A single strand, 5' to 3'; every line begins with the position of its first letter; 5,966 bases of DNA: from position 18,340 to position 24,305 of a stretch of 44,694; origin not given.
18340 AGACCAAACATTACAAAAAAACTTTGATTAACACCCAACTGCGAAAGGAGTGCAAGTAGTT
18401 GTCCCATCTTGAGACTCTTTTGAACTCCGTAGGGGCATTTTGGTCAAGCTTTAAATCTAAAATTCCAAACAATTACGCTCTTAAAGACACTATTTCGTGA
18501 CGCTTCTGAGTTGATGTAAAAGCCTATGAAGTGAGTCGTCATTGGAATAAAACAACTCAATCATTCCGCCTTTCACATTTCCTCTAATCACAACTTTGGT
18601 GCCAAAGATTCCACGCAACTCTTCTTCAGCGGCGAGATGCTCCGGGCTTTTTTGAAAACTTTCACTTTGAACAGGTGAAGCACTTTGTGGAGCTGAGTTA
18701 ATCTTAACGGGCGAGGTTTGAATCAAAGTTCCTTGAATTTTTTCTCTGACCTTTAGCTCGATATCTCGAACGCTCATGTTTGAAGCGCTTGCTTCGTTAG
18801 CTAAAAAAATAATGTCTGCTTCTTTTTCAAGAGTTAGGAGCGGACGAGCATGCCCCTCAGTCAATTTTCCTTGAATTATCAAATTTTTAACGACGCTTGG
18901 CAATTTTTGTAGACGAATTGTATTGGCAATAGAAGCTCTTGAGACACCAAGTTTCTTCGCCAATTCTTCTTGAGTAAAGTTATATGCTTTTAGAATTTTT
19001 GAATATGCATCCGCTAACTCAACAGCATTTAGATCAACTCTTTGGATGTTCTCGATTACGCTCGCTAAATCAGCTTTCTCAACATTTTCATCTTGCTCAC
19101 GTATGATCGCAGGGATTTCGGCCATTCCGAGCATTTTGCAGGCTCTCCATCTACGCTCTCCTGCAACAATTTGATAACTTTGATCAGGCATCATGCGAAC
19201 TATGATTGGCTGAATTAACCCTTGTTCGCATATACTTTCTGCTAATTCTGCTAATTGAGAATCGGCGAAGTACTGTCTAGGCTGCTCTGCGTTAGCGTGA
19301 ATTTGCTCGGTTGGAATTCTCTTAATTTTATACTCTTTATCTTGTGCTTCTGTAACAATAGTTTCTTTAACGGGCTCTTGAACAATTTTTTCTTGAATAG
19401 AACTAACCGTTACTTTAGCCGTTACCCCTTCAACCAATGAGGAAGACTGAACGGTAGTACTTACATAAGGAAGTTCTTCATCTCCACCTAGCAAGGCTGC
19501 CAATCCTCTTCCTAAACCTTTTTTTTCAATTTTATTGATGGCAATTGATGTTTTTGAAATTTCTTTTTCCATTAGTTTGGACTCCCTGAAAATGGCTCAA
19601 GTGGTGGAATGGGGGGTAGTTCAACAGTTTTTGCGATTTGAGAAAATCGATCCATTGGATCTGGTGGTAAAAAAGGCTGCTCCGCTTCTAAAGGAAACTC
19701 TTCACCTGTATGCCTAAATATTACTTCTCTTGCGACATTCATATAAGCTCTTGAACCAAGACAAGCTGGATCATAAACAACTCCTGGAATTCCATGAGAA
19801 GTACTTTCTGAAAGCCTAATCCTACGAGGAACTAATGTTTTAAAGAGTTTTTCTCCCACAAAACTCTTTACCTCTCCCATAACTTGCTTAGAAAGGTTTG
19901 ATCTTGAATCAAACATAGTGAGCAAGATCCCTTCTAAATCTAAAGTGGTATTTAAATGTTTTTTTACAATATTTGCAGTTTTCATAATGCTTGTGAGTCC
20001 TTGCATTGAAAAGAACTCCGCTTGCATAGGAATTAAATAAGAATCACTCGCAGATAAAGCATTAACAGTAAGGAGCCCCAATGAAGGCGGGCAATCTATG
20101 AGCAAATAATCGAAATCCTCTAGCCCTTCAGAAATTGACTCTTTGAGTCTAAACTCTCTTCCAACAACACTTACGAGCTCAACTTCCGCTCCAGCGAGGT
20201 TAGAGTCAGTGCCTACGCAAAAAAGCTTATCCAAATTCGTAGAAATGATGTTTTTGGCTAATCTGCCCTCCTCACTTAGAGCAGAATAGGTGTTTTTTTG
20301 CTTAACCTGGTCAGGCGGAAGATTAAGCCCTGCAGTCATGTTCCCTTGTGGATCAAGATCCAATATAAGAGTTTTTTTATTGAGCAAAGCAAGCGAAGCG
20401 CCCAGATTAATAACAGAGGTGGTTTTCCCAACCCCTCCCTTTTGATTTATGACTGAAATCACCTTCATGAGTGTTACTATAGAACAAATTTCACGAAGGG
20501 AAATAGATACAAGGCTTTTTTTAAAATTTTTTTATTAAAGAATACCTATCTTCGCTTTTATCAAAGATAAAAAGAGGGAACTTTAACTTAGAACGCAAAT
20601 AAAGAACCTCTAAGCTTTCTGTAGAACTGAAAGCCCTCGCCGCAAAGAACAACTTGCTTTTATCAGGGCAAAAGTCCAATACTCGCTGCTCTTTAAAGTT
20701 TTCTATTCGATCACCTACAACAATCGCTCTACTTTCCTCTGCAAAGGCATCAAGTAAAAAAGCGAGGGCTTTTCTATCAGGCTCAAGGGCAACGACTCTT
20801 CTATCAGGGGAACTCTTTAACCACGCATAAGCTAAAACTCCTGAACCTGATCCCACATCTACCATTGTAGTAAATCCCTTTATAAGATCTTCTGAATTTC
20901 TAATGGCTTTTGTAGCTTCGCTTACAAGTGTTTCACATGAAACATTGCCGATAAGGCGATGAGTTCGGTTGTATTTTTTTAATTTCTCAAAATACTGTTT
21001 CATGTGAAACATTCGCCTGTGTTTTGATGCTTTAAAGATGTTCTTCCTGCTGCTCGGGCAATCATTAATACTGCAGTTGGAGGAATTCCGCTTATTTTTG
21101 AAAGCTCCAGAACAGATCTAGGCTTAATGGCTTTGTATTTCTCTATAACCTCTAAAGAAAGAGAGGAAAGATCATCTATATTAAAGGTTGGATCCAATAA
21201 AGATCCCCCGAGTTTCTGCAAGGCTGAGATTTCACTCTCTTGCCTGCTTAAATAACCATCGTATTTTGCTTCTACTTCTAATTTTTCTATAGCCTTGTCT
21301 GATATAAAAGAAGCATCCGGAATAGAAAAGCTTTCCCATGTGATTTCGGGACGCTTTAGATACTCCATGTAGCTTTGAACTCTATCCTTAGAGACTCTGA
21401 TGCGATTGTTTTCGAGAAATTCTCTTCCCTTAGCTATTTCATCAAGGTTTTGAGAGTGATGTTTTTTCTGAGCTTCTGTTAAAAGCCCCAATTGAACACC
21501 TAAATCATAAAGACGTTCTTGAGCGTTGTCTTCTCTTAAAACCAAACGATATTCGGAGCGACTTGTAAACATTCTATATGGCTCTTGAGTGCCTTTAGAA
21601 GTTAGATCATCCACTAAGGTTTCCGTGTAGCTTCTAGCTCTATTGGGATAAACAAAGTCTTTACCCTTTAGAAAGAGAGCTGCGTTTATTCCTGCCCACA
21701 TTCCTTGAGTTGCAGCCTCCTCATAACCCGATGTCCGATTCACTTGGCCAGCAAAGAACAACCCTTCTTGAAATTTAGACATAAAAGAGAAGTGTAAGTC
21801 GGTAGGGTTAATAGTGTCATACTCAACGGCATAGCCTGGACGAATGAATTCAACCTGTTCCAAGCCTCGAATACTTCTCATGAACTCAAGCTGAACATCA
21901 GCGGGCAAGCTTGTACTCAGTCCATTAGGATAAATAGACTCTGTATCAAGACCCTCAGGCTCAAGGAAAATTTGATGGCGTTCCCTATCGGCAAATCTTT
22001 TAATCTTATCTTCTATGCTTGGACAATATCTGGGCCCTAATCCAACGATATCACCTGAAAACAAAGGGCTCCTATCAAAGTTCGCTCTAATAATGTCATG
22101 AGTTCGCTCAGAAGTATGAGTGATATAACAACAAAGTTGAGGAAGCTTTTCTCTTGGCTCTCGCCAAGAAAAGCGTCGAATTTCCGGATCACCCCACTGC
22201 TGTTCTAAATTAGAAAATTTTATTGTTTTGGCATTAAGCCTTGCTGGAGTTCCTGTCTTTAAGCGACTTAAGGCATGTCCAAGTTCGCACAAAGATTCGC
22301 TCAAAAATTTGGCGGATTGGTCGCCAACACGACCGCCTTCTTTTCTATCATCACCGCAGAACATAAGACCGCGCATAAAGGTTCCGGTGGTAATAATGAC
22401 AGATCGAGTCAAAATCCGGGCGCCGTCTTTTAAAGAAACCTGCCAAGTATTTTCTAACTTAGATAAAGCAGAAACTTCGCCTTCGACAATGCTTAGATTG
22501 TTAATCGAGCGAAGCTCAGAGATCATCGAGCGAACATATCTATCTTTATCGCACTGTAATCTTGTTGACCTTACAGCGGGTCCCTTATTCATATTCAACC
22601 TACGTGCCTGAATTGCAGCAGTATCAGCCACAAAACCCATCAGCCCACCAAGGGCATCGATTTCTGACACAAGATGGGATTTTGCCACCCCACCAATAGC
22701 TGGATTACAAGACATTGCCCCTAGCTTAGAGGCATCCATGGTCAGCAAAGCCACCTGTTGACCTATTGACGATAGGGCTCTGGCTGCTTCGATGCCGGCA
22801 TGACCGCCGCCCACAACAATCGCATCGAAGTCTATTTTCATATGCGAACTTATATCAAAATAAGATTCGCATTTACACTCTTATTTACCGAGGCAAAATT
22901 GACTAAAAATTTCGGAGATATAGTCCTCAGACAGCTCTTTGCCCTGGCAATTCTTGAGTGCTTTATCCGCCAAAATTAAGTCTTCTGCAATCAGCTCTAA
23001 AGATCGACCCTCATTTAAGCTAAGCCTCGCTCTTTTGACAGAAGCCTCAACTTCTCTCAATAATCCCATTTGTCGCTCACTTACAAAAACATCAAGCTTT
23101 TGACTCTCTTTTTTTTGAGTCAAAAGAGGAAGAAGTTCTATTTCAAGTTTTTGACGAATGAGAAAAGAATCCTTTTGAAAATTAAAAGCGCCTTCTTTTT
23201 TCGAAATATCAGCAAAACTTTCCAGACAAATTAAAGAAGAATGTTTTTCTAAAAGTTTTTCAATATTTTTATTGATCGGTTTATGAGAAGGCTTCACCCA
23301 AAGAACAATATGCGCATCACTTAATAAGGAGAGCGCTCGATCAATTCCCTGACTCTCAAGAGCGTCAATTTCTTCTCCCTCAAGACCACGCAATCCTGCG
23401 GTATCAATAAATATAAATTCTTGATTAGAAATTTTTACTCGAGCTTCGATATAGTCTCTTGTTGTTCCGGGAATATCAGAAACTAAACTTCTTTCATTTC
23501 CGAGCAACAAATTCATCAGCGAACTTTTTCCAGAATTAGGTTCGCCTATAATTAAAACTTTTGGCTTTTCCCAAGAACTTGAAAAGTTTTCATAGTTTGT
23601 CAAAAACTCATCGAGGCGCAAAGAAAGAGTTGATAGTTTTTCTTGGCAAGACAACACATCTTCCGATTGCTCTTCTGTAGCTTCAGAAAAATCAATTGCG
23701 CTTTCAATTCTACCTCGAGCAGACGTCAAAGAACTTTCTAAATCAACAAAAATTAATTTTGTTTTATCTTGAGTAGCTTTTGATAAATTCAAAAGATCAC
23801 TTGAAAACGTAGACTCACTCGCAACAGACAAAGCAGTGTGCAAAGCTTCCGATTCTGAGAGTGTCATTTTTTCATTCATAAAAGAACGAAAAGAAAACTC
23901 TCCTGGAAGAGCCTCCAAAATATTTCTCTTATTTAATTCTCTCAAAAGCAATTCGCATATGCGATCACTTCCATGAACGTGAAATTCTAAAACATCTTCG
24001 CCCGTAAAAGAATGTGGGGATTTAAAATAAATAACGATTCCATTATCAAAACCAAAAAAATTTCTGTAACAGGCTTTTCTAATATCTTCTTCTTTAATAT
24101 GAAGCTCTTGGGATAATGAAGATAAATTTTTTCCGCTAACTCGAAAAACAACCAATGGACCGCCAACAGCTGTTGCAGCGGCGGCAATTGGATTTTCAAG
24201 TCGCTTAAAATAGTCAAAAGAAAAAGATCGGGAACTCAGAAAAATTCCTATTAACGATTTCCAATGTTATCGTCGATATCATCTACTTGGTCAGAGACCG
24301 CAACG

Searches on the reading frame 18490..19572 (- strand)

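Call 46: search_protein_families(library=pfam, proteins=[window:18490-19572:-], max_evalue=0.00001)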
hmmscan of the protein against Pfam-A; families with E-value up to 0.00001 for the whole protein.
window:18490-19572:- (360 aa): 3 families
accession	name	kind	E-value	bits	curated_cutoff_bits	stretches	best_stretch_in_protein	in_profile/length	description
PF02195.25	ParB_N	-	1.7e-31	108.6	26.3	1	82-177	2-95/95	ParB N-terminal domain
PF17762.8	HTH_ParB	-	1.2e-29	102.8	22.6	1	180-277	2-99/102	ParB HTH domain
PF23552.2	ParB_C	-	5.7e-06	26.1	23.8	0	308-356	1-50/50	ParB dimerisation domain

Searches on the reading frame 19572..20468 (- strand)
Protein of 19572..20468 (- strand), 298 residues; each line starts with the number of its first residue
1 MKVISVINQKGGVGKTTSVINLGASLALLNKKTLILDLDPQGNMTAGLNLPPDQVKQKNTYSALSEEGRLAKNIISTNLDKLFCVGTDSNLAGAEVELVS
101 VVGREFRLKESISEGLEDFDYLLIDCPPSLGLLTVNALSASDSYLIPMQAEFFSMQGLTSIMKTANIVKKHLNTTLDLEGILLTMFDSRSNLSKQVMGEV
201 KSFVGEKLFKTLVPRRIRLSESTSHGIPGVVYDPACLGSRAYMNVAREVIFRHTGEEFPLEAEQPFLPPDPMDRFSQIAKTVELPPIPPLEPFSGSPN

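Call 46: search_protein_families(library=pfam, proteins=[window:19572-20468:-], max_evalue=0.00001)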
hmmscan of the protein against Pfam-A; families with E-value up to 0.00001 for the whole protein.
window:19572-20468:- (298 aa): 6 families
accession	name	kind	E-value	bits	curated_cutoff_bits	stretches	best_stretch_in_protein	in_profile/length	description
PF13614.12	AAA_31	-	2.8e-54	184.2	27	1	1-177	1-176/177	AAA domain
PF01656.29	CbiA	-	1.1e-23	84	25.4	1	4-227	1-123/125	CobQ/CobB/MinD/ParA nucleotide binding domain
PF10609.15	ParA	-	1.7e-08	34.7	27.1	1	2-45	4-47/246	NUBPL iron-transfer P-loop NTPase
PF06564.18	CBP_BcsQ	-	2.3e-07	31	21.3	1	1-157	1-154/234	Cellulose biosynthesis protein BcsQ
PF02374.21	ArsA_ATPase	-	2.1e-06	27.6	24.3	1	6-50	5-49/305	Anion-transporting ATPase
PF09140.17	MipZ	-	3.3e-06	27.1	20.7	0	106-169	87-150/262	ATPase MipZ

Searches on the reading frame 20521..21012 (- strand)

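Call 46: search_protein_families(library=pfam, proteins=[window:20521-21012:-], max_evalue=0.00001)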
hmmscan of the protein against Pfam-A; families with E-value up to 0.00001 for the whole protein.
window:20521-21012:- (163 aa): 1 family
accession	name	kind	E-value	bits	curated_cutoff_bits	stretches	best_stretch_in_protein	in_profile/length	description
PF02527.21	GidB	-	1.6e-08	34.6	27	1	4-114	5-118/184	rRNA small subunit methyltransferase G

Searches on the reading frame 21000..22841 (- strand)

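Call 46: search_protein_families(library=pfam, proteins=[window:21000-22841:-], max_evalue=0.00001)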
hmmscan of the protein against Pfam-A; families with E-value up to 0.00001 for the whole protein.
window:21000-22841:- (613 aa): 3 families
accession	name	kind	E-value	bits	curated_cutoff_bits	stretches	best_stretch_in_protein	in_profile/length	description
PF01134.28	GIDA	-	4.2e-144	480.8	22.1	1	6-395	1-391/391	Glucose inhibited division protein A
PF21680.2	GIDA_C_1st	-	2.2e-10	41.6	24.7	1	460-535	5-96/96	tRNA modifying enzyme MnmG/GidA C-terminal helical domain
PF13932.14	SAM_GIDA_C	-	9.8e-09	35.3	27.1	1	541-594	3-56/57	tRNA modifying enzyme MnmG/GidA C-terminal helical bundle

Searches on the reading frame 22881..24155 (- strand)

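Call 46: search_protein_families(library=pfam, proteins=[window:22881-24155:-], max_evalue=0.00001)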
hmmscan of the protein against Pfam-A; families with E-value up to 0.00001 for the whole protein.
window:22881-24155:- (424 aa): 4 families
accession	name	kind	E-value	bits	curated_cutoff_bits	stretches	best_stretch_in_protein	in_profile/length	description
PF01926.29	MMR_HSR1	-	1.4e-22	80.4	21.9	1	199-304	1-102/113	50S ribosome-binding GTPase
PF10396.14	TrmE_N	-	2.9e-21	76.3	29.8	1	3-96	16-117/117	GTP-binding protein TrmE N-terminus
PF12631.12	MnmE_helical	-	5.7e-15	56.5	40.1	1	129-421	27-211/211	MnmE helical domain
PF02421.24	FeoB_N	-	1.3e-08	34.9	27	1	199-321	2-121/156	Ferrous iron transport protein B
